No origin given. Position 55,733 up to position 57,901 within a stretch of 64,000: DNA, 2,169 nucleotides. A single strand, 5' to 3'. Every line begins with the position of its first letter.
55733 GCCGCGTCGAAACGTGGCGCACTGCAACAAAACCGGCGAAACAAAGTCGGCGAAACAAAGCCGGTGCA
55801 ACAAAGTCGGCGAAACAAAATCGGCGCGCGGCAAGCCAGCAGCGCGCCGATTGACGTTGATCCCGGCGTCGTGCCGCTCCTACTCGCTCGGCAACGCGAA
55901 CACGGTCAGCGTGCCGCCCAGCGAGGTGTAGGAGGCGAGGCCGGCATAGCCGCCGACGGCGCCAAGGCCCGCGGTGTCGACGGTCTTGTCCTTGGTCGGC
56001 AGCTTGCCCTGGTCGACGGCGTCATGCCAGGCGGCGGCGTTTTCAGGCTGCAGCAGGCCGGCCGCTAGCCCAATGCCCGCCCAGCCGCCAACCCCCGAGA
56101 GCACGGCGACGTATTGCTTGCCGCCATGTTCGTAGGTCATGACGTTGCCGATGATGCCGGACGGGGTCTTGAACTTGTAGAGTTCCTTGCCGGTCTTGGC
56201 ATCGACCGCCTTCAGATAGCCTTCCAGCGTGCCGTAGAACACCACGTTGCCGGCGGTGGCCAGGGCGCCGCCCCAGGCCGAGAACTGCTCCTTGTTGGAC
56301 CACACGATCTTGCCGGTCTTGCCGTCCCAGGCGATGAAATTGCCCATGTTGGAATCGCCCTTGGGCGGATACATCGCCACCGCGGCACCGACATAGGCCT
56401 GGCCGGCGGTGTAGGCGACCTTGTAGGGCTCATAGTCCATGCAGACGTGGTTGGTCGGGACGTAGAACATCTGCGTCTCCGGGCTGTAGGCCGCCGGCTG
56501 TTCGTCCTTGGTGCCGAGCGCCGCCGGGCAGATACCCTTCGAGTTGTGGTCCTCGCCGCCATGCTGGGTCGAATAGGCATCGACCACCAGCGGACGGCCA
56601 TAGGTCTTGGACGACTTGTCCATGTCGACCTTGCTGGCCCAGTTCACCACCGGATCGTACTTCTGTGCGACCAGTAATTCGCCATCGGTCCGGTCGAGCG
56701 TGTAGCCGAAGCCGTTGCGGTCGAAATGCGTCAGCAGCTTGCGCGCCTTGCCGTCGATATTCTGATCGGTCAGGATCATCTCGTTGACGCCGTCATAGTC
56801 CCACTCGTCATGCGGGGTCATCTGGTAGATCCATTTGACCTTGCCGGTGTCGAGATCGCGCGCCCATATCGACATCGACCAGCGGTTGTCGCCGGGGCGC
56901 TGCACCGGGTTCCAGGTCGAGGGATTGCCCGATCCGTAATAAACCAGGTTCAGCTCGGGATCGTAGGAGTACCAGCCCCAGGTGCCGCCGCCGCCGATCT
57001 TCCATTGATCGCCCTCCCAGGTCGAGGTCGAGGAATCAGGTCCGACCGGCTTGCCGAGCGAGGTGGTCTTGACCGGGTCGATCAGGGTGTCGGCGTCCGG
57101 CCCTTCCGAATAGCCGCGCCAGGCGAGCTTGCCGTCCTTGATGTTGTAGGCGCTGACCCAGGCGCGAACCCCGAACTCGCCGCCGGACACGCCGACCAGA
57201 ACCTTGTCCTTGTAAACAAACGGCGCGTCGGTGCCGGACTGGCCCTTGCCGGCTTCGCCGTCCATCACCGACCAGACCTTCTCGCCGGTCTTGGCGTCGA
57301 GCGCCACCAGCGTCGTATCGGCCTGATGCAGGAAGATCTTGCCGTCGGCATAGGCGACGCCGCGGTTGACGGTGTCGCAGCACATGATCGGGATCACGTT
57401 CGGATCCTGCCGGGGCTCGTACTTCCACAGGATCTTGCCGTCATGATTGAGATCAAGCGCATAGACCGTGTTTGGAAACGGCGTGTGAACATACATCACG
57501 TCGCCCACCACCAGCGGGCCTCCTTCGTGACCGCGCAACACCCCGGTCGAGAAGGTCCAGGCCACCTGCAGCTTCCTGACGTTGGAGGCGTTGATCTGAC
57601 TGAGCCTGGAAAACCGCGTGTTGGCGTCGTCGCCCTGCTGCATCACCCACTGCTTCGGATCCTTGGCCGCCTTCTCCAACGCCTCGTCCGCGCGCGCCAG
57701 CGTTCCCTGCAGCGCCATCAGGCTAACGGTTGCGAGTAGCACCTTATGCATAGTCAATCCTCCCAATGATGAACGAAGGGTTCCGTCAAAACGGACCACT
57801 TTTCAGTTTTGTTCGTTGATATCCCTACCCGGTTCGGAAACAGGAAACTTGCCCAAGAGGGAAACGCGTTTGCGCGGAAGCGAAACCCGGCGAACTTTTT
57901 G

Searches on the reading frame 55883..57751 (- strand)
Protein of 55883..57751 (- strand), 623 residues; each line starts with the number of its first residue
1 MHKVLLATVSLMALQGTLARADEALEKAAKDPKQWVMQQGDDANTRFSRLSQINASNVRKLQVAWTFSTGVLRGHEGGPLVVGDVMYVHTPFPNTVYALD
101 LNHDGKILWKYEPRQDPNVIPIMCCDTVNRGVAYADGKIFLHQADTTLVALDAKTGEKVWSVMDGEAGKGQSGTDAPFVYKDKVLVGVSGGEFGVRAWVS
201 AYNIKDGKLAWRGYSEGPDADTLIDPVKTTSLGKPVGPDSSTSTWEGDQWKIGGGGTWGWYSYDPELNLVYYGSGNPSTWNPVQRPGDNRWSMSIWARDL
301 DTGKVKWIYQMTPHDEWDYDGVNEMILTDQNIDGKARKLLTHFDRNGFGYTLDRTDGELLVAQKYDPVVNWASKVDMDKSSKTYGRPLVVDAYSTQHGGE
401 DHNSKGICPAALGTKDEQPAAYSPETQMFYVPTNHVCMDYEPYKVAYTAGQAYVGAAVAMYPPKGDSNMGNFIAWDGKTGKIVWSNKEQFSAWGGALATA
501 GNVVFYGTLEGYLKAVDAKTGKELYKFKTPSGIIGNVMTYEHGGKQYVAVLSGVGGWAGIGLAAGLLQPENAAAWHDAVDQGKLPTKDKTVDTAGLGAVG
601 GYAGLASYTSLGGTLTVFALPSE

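Call 8: search_protein_families(library=ncbifam, proteins=[window:55883-57751:-])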
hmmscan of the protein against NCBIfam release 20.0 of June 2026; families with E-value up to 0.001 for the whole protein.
window:55883-57751:- (623 aa): 5 families
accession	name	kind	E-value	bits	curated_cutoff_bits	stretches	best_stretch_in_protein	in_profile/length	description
TIGR03075.1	PQQ_enz_alc_DH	subfamily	3.7e-230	765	480.05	1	19-556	5-530/530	PQQ-dependent dehydrogenase, methanol/ethanol family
TIGR04528.1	acido_non_PQQ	subfamily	1e-95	321.4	650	1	33-553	4-485/493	acido-empty-quinoprotein group A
TIGR03074.1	PQQ_membr_DH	subfamily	5.2e-50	170.1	832.65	2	21-383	143-522/783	membrane-bound PQQ-dependent dehydrogenase, glucose/quinate/shikimate family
TIGR03300.1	assembly_YfgL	equivalog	4e-16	58.7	285.2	2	4-216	3-174/377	outer membrane protein assembly factor BamB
NF008351.0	PRK11138.1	equivalog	2.3e-11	42.8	423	1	40-218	25-191/394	outer membrane protein assembly factor BamB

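Call 9: search_protein_families(library=pfam, proteins=[window:55883-57751:-])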
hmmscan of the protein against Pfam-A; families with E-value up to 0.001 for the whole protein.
window:55883-57751:- (623 aa): 3 families
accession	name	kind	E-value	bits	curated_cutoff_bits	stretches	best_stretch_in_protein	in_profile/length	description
PF01011.28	PQQ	-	3e-66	224.8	26.7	2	35-387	1-360/595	Glucose/ethanol/alcohol dehydrogenase, beta-propeller domain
PF13360.13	PQQ_2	-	9.3e-23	81.5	27.6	2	62-213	14-144/233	Outer membrane protein assembly factor BamB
PF13570.13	Beta-prop_ACSF4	-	6.5e-07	29.5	133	0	468-533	27-93/329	Beta-alanine-activating enzyme, beta-propeller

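Call 53: search_solved_structures(query=window:55883-57751:-, max_evalue=1e-50)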
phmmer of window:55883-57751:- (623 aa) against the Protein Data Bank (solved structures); distinct sequences matched with E-value up to 1e-50: 21.
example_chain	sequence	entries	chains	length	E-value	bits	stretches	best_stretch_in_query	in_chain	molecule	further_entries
6oc5_A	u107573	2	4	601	8.2e-302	1005.7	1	16-622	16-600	Lanthanide-dependent methanol dehydrogenase XoxF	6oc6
6dam_A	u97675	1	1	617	5.3e-274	913.8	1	6-622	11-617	Lanthanide-dependent methanol dehydrogenase XoxF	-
4tqo_B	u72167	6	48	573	2.1e-199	667.4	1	24-569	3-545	Methanol dehydrogenase protein, large subunit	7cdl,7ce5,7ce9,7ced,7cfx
4mae_A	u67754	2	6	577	9.5e-190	635.5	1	24-576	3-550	Methanol dehydrogenase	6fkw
1lrw_A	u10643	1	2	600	7.2e-185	619.3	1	25-569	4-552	methanol dehydrogenase subunit 1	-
1g72_A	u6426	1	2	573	1.7e-182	611.5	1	21-569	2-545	METHANOL DEHYDROGENASE HEAVY SUBUNIT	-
2ad6_A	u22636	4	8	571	4.4e-182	610.1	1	25-594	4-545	Methanol dehydrogenase subunit 1 | METHANOL DEHYDROGENASE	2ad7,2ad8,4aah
5xm3_A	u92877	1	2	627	6.1e-181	606.4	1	6-570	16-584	Glucose dehydrogenase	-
2d0v_A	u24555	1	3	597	1.4e-180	605.2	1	29-569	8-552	methanol dehydrogenase large subunit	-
9ism_A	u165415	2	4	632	7e-179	599.5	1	16-569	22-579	Methanol dehydrogenase, alpha subunit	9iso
1h4i_A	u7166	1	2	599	1.3e-177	595.3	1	25-569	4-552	METHANOL DEHYDROGENASE SUBUNIT 1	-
1w6s_A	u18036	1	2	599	1.6e-177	595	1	25-569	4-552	METHANOL DEHYDROGENASE SUBUNIT 1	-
1h4j_A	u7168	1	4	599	4.1e-177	593.7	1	25-569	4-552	Methanol dehydrogenase [cytochrome c] subunit 1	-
7o6z_A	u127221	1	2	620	1.7e-166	558.6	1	19-567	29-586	Methanol dehydrogenase (Cytochrome c) subunit 1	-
6zcv_A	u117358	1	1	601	2.2e-111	376.5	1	10-564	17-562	Quinoprotein ethanol dehydrogenase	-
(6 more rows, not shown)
